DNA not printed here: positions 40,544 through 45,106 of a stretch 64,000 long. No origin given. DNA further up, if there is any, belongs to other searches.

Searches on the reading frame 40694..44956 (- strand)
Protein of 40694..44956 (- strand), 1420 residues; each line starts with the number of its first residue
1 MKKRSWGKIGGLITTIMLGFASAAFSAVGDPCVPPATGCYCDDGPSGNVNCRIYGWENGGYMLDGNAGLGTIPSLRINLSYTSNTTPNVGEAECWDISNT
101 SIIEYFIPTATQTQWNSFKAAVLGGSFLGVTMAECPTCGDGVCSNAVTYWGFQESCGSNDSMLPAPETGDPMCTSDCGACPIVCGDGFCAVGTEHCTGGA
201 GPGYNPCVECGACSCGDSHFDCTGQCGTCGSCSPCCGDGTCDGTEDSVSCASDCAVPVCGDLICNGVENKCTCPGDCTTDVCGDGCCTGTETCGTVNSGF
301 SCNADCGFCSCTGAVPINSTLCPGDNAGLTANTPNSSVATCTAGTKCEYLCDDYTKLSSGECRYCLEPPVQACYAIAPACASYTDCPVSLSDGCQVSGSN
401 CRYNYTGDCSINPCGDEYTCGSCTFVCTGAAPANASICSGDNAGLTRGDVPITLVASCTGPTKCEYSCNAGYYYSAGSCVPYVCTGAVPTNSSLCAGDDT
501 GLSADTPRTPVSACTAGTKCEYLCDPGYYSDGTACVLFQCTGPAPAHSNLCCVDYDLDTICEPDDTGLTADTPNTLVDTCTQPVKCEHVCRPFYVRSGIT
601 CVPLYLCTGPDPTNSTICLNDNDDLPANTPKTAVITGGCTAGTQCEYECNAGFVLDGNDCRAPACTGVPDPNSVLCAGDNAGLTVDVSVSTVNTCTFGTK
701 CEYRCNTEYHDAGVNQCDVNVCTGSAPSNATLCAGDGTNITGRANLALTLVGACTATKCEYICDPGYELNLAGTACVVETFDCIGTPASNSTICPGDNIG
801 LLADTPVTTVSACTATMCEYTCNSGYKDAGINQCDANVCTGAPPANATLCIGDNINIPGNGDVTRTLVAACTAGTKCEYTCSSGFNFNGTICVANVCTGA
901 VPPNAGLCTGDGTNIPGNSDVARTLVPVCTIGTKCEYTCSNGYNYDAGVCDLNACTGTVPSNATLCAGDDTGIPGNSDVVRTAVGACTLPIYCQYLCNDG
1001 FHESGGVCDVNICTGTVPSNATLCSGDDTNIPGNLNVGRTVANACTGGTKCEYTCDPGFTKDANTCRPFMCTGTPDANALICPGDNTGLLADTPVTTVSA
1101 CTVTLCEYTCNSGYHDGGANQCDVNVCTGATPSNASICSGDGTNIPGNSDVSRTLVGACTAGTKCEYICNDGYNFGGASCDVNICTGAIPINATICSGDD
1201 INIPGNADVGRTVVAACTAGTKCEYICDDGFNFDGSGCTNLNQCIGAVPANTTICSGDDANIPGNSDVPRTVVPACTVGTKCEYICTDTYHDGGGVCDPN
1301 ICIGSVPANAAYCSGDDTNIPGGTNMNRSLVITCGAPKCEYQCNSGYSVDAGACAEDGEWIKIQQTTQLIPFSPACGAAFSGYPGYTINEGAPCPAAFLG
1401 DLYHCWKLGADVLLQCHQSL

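Call 69: search_protein_families(library=pfam, proteins=[window:40694-44956:-])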
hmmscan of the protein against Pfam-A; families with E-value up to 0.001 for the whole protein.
window:40694-44956:- (1420 aa): 1 family
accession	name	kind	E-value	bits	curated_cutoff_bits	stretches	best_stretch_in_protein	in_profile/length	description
PF00084.26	Sushi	-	9.8e-11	42.3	20.7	0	638-661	18-39/56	Sushi repeat (SCR repeat)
